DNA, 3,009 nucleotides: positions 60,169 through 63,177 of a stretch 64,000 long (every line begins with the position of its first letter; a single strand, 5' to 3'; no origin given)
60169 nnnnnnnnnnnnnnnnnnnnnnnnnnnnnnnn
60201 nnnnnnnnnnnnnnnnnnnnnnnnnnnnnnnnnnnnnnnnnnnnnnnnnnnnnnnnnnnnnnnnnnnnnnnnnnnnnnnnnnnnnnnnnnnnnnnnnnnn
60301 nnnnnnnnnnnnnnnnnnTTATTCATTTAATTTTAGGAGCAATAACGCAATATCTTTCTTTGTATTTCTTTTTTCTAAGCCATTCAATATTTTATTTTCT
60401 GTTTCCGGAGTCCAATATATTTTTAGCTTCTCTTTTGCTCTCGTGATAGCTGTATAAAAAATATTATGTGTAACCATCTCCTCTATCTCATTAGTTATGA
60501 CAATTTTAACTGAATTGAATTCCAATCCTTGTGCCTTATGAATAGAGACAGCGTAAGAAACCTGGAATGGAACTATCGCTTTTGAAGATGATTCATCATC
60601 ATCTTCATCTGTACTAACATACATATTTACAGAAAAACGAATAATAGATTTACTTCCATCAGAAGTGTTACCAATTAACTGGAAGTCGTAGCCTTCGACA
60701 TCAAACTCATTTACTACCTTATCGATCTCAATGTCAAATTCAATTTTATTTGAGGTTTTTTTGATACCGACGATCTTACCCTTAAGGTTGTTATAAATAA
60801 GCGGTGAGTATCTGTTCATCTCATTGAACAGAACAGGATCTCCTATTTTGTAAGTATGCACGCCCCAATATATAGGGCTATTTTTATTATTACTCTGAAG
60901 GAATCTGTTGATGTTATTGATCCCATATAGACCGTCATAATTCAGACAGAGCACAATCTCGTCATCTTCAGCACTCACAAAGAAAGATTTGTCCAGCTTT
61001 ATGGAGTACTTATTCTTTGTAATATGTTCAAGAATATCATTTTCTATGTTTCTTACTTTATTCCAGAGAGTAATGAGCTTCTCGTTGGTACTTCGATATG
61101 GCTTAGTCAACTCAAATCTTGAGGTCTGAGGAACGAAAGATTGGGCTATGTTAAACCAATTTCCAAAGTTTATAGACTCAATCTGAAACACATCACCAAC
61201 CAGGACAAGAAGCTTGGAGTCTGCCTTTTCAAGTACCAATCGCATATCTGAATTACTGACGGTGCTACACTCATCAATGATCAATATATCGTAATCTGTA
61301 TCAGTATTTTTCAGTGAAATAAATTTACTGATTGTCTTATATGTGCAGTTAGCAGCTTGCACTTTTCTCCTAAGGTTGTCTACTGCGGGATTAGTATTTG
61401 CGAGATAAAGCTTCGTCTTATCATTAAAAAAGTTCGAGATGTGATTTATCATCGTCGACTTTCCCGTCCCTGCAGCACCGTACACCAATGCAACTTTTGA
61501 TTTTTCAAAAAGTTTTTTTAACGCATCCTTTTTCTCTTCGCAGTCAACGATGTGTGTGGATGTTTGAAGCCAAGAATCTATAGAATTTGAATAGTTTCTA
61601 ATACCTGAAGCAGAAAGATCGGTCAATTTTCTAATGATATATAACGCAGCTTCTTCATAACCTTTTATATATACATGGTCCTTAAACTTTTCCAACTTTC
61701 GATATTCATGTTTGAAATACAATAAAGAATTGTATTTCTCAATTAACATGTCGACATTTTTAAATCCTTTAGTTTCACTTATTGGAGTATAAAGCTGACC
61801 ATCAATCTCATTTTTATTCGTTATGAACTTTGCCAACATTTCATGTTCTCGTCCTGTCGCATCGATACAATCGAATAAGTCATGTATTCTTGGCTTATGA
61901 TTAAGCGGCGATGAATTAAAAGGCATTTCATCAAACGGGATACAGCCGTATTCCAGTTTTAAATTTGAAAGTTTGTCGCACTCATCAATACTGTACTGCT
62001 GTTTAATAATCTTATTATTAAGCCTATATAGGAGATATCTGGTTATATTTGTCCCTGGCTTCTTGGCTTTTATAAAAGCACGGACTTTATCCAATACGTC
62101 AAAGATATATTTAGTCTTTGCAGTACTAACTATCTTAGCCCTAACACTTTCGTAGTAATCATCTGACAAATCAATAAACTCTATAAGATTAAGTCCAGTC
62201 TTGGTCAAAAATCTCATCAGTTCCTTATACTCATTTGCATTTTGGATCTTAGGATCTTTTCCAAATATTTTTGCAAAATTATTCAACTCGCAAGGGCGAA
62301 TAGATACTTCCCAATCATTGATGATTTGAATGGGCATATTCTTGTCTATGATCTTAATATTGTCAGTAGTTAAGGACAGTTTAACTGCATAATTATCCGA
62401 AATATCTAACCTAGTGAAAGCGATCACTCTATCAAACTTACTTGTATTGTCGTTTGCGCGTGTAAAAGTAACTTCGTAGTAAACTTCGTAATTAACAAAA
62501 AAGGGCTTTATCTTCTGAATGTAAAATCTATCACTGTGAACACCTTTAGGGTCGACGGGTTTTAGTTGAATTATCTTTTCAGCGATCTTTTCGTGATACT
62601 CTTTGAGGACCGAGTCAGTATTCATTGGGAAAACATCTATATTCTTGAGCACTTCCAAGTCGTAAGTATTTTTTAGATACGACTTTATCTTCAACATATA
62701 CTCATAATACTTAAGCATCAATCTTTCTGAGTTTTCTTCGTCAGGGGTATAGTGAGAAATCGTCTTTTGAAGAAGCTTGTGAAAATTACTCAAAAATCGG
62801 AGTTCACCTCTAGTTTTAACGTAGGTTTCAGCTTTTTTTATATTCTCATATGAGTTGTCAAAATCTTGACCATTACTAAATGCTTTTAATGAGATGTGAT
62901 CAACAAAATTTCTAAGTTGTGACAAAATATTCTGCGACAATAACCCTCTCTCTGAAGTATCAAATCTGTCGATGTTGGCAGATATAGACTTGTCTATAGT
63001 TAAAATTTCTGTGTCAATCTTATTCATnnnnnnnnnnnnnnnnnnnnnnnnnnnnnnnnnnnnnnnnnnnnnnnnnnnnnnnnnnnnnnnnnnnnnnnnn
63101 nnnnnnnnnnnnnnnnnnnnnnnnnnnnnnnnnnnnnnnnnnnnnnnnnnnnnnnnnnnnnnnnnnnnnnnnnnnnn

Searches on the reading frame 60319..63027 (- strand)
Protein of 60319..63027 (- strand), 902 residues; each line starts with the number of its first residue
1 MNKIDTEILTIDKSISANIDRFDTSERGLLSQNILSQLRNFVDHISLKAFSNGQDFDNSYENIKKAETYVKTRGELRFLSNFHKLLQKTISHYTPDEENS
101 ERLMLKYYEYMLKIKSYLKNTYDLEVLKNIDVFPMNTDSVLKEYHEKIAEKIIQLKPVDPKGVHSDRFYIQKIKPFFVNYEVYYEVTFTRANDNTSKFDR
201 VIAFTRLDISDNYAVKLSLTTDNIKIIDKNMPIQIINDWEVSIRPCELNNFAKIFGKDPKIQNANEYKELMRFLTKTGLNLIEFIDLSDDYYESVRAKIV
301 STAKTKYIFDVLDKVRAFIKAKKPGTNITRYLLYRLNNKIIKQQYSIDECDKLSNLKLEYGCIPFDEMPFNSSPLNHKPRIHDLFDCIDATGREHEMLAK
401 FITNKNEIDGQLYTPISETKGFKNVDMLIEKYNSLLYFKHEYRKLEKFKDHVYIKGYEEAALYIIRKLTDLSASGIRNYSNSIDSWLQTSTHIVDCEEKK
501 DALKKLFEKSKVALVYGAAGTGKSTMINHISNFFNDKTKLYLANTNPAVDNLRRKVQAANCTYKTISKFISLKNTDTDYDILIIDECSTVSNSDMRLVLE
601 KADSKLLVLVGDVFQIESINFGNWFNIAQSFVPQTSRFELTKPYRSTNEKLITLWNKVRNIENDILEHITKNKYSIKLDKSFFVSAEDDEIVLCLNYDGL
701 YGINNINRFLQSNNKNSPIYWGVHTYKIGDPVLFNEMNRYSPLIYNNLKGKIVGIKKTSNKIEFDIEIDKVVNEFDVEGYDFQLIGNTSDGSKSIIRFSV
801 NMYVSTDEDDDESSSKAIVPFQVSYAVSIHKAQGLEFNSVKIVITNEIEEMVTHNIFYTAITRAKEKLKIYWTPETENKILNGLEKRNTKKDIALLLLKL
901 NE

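Call 8: search_protein_families(library=pfam, proteins=[window:60319-63027:-], max_evalue=1)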
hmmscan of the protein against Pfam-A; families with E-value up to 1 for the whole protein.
window:60319-63027:- (902 aa): 31 families (the best 25 are shown)
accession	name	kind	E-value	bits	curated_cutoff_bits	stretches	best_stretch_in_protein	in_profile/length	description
PF01443.25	Viral_helicase1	-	1.5e-22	81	21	2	514-645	2-126/228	Viral superfamily 1 RNA helicase core domain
PF13604.12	AAA_30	-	2.2e-20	73.6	27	1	499-664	6-174/191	AAA domain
PF13245.12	AAA_19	-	3.2e-13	50.5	25.1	1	509-618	10-131/134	AAA domain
PF13538.12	UvrD_C_2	-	6.6e-12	45.6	27.4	1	824-869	2-50/52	UvrD-like helicase C-terminal domain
PF09848.15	SLFN-g3_helicase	-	1.3e-09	38.2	24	1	511-658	2-174/354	Schlafen group 3, DNA/RNA helicase domain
PF13086.12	AAA_11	-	2.5e-08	34.5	27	2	498-558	5-74/257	AAA domain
PF03029.23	ATP_bind_1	-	0.00011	22.5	27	1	515-555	1-42/240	Conserved hypothetical ATP binding protein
PF03193.22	RsgA_GTPase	-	0.00012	22.4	30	1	476-533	72-129/174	RsgA GTPase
PF13361.12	UvrD_C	-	0.00017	21.6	25.6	1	826-873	289-348/350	UvrD-like helicase C-terminal domain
PF13479.12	AAA_24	-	0.00025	21.4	27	1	511-593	3-79/195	AAA domain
PF13173.12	AAA_14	-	0.0004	20.8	27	1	510-593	2-77/129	AAA domain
PF13191.12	AAA_16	-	0.0011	19.9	32.6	1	501-537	14-51/167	AAA ATPase domain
PF01637.24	ATPase_2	-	0.0017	18.7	33.2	1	502-620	10-126/225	ATPase domain predominantly from Archaea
PF20720.3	nSTAND3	-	0.0031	17.6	27.2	1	500-538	8-45/155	Novel STAND NTPase 3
PF04851.21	ResIII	-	0.0039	17.5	22.5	1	502-609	15-129/164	Type III restriction enzyme, res subunit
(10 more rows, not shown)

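Call 10: find_encoding_contigs(protein=window:60319-63027:-, flank=10000, max_places=10)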
Protein window:60319-63027:- (902 aa): no gene with exactly this product is on record in the collection.

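Call 37: search_protein_families(library=padloc, proteins=[window:60319-63027:-], max_evalue=0.01)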
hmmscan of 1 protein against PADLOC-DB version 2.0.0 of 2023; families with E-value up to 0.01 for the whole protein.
window:60319-63027:- (902 aa): 11 families
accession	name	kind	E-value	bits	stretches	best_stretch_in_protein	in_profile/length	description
PDLC05035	PDC-S53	-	0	1334.8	1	1-897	1-891/900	-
PDLC05064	PDC-S68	-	7.7e-24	81.5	1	467-889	661-1115/1273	-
PDLC05065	PDC-S68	-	1.4e-22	77.4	2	810-872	994-1055/1221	-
PDLC05066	PDC-S68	-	2.1e-22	77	2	698-873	870-1047/1202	-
PDLC01734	typeIV_RecD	-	2.4e-17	60.5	1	460-878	302-722/763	RecD_0_IVD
PDLC04476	PDC-M16A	-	1.9e-11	41.1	2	824-876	423-477/691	-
PDLC04173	GajB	-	6.7e-07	26.6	1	507-562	7-62/471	-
PDLC03920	MkoA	-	1.4e-05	21.6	1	465-597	590-721/1112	-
PDLC02335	AbiLi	-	0.00042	17.5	1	461-803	43-190/326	AbiLi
PDLC04140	mad8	-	0.0016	16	1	498-534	15-51/314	mads_8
PDLC00144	GajB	-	0.0027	14.3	0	827-879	471-526/559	UrvD helicase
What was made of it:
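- On PADLOC PDC-S53 (the neighbouring helicase): E=0, 1334.8 bits, residues 1-897 against profile positions 1-891 of 900 (call 37).
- Closest known: PADLOC PDC-S53. Same: The neighbouring 902-aa protein matches the PDC-S53 model end to end (1-897 against 1-891 of 900, 1335 bits; call 37).
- Helicase: PDC-S53 at 1335 bits over its full length (call 37).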

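Call 38: search_protein_families(library=ncbifam, proteins=[window:60319-63027:-], max_evalue=0.001)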
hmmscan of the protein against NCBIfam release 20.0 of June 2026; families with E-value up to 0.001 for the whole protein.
window:60319-63027:- (902 aa): 10 families
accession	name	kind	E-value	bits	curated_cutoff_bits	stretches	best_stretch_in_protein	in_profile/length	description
TIGR01448.2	helicase_RecD2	equivalog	1.3e-38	132.7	500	1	397-876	209-692/713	SF1B family DNA helicase RecD2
TIGR01447.1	recD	equivalog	2.1e-27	95.9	310.15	2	815-888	517-590/597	exodeoxyribonuclease V subunit alpha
TIGR02768.1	TraA_Ti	equivalog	4.7e-19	68.2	590.45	2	484-626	351-496/751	Ti-type conjugative transfer relaxase TraA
NF008127.0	PRK10875.1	equivalog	1.3e-12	47.1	671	1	821-874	540-593/619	exodeoxyribonuclease V subunit alpha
NF010464.0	PRK13889.1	subfamily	3.8e-12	44.9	1015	1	492-626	344-483/992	conjugal transfer relaxase TraA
NF010402.0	PRK13826.1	subfamily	3.6e-10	38.4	1317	1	490-626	377-518/1102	Dtr system oriT relaxase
NF041258.1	motor_HelR_2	exception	2.1e-07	29.5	1100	0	801-873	630-703/713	RNA polymerase recycling motor ATPase HelR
NF041465.1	HelD_MYCSM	equivalog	3e-06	25.6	1051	0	803-883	637-717/719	RNA polymerase recycling motor HelD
NF040671.1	PLuB_AAA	exception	0.00065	17.2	999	0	498-556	819-879/1256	PLuB system helicase-like protein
NF010263.0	PRK13709.1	equivalog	0.00069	17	2212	0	571-630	1056-1117/1752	conjugative transfer relaxase/helicase TraI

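Call 39: search_dna_similar(query=window:60319-63027:-, collection=plasmids, mode=protein, max_rows=15)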
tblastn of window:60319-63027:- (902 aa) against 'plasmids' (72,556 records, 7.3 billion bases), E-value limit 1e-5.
Records with a match: 139; places in all: 139; records where one place covers at least 80% of the query: 6.
Best place of each record, by identity: <60% 139.
By first word of the organism name: Acinetobacter 94; Citrobacter 11; Arsenophonus 5; Enterobacter 5; Rhodococcus 2; Escherichia 2; Sporosarcina 1; Phocaeicola 1; Lactiplantibacillus 1; Arthrobacter 1; and 16 more.
By predicted mobility (MOB-suite, as given by PLSDB): conjugative 107; non-mobilizable 27; mobilizable 5.
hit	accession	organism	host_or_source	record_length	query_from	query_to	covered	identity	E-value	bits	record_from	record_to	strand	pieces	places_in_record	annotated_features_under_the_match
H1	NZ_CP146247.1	Sporosarcina psychrophila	cell culture,Middle part of the water ...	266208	3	896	99%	55.3%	0e+0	1010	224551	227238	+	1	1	AAA family ATPase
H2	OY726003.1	Phocaeicola massiliensis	-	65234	1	902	100%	53.8%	0e+0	941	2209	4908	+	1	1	record has no annotation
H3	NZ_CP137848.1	Lactiplantibacillus plantarum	-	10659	3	896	99%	47.8%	0e+0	825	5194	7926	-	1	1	ATP-dependent RecD-like DNA helicase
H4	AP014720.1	Arthrobacter sp. Hiyo8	-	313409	4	896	99%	45.9%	0e+0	844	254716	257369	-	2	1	conserved hypothetical protein (x2)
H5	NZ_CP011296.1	Rhodococcus erythropolis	pure culture,soil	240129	4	899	99%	44.8%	0e+0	813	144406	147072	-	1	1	ATP-dependent RecD-like DNA helicase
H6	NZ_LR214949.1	Mesomycoplasma hyorhinis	Uninoculated HEP-2 tissue culture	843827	65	896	83%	31.4%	8e-38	300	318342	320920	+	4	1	hypothetical protein (x3) | AAA family ATPase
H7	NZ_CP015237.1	Rhodococcus fascians D188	Chrysanthemum x morifolium,Culture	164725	472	896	47%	54.9%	4e-92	486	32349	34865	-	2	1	none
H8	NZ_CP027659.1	Acinetobacter pittii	fish,pure culture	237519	678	901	25%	52.2%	1e-56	221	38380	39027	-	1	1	none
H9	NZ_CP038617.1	Arsenophonus nasoniae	Nasonia vitripennis,pure culture,whole ...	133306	486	900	46%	26.0%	2e-11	76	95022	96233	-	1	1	ATP-dependent RecD-like DNA helicase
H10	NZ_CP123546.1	Arsenophonus nasoniae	Nasonia vitripennis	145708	486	900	46%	26.0%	2e-11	76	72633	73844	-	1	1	ATP-dependent RecD-like DNA helicase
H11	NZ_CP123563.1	Arsenophonus nasoniae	Nasonia vitripennis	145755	486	900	46%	26.0%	2e-11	76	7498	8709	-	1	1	ATP-dependent RecD-like DNA helicase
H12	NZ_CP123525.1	Arsenophonus nasoniae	Nasonia vitripennis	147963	486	900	46%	26.0%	2e-11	76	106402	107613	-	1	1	ATP-dependent RecD-like DNA helicase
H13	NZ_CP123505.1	Arsenophonus nasoniae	Pachycrepoideus vindemmiae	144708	486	900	46%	25.8%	6e-11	74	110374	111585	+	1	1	ATP-dependent RecD-like DNA helicase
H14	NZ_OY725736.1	Monoglobus pectinilyticus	-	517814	450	865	46%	25.6%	2e-9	70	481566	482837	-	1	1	ATP-dependent RecD-like DNA helicase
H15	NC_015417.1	Clostridium botulinum BKT015925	-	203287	494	901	45%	24.7%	2e-7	63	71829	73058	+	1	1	AAA family ATPase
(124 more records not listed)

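Call 41: get_annotated_region(hit=H1, flank=3000)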
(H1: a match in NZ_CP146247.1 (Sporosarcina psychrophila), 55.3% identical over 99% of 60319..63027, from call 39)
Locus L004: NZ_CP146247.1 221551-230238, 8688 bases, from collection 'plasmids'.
description: Sporosarcina psychrophila strain TMP10 plasmid pSP10-266k, complete sequence
organism: Sporosarcina psychrophila (NCBI taxid 1476)
taxonomy: Bacteria; Bacillota; Bacilli; Bacillales; Planococcaceae; Sporosarcina; Sporosarcina psychrophila
host: -; source: cell culture,Middle part of the water column of temporary meltwater pond; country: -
typing (MOB-suite, as given by PLSDB): non-mobilizable
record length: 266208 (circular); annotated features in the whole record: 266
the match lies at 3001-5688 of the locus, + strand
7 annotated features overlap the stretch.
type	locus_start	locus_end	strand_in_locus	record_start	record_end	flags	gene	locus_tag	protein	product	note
CDS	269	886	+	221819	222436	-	-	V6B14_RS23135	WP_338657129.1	recombinase family protein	GO:0006310 - DNA recombination [Evidence IEA]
CDS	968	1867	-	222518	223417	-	-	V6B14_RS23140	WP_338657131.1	tyrosine-type recombinase/integrase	GO:0015074 - DNA integration [Evidence IEA]; GO:0006310 - DNA recombination [Evidence IEA]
CDS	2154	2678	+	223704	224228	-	-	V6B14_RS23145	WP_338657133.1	hypothetical protein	-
CDS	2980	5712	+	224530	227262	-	-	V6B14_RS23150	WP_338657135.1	AAA family ATPase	-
CDS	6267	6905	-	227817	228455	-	-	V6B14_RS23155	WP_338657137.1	PBECR4 domain-containing protein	-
CDS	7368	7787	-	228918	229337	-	-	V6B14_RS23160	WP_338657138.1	universal stress protein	-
CDS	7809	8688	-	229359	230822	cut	-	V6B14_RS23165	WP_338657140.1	SulP family inorganic anion transporter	-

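Call 42: get_annotated_region(hit=H3, flank=3000)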
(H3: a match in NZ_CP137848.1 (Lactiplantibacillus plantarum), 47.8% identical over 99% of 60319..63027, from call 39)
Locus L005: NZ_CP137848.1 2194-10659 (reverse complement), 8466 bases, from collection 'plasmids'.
description: Lactiplantibacillus plantarum strain beLP1 plasmid unnamed1, complete sequence
organism: Lactiplantibacillus plantarum (NCBI taxid 1590)
taxonomy: Bacteria; Bacillota; Bacilli; Lactobacillales; Lactobacillaceae; Lactiplantibacillus; Lactiplantibacillus plantarum
host: -; source: -; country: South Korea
typing (MOB-suite, as given by PLSDB): mobilizable; replicon rep_cluster_1255; relaxase MOBQ
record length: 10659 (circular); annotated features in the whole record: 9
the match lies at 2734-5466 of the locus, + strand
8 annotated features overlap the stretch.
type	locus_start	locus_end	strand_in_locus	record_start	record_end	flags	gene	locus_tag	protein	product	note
CDS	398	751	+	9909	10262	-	-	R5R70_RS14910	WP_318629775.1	hypothetical protein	-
CDS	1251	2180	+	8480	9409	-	-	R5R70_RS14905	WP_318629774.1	replication initiation protein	-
CDS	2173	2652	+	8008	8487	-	-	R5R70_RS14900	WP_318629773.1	DUF536 domain-containing protein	-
CDS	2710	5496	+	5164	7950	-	-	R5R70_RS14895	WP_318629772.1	ATP-dependent RecD-like DNA helicase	-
CDS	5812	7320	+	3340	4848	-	-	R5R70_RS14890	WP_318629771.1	ATP-binding protein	-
CDS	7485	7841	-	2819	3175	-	-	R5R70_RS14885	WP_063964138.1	type II toxin-antitoxin system YafQ family toxin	-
CDS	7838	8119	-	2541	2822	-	-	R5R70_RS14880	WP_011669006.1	type II toxin-antitoxin system prevent-host-death family antitoxin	GO:0008219 - cell death [Evidence IEA]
CDS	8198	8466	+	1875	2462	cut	-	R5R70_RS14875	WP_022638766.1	site-specific integrase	-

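Call 43: get_annotated_region(hit=H5, flank=3000)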
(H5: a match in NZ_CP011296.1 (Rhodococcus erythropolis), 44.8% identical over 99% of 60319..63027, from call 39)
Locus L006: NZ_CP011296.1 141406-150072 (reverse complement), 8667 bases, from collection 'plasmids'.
description: Rhodococcus erythropolis strain BG43 plasmid pRLCBG43, complete sequence
organism: Rhodococcus erythropolis (NCBI taxid 1833)
taxonomy: Bacteria; Actinomycetota; Actinomycetes; Mycobacteriales; Nocardiaceae; Rhodococcus; Rhodococcus erythropolis
host: -; source: pure culture,soil; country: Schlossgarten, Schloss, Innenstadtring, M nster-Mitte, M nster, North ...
typing (MOB-suite, as given by PLSDB): mobilizable; replicon rep_cluster_1605; relaxase MOBP
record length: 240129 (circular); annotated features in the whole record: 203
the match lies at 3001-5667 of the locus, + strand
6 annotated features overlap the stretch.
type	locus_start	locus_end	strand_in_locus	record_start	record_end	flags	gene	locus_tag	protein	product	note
CDS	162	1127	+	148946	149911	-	-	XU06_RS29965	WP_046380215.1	pentapeptide repeat-containing protein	-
CDS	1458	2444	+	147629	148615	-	-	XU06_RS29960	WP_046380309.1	5'-nucleotidase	-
CDS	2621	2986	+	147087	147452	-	-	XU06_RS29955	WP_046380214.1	hypothetical protein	-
CDS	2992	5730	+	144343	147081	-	-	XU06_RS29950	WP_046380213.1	ATP-dependent RecD-like DNA helicase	-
CDS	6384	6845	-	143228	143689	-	-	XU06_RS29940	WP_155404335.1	hypothetical protein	-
CDS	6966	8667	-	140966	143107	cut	-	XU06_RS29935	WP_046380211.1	AAA family ATPase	-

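Call 51: find_related_loci(query=window:60319-63027:-, collection=viral_contigs, flank=4000)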
Query window:60319-63027:- (902 aa) in viral_contigs; peptide patterns used: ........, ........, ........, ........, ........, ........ (x = any residue, [..] = any of these).
7 stretches matched a pattern; 2 encode a relative of the query (tblastn E <= 1e-3); 2 distinct loci.
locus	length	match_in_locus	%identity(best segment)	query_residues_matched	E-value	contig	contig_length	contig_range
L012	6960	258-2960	84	1-901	0e+0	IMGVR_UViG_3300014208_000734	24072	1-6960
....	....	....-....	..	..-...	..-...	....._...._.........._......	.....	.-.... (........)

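Call 80: search_protein_families(library=phrogs, proteins=[window:60319-63027:-], max_evalue=0.001)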
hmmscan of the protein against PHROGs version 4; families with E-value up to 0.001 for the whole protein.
window:60319-63027:- (902 aa): 7 families
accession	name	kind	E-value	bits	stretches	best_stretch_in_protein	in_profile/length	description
phrog_325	-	DNA, RNA and nucleotide metabolism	5.3e-77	261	1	3-879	65-875/986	Dda-like helicase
phrog_4412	-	DNA, RNA and nucleotide metabolism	1.8e-32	113.6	1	437-882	275-723/743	exonuclease V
phrog_1967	-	DNA, RNA and nucleotide metabolism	4.9e-14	52.9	2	826-882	607-678/776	DNA helicase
phrog_170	-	other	8.3e-06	26.4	0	497-527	78-107/323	PhoH-like phosphate starvation-inducible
phrog_168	-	DNA, RNA and nucleotide metabolism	9.6e-05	23.2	1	498-673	28-155/314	clamp loader of DNA polymerase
phrog_124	-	DNA, RNA and nucleotide metabolism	0.0001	22.8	1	507-591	40-121/382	Sak4-like ssDNA annealing protein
phrog_25411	-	unknown function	0.00038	20.2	0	557-638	331-411/627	-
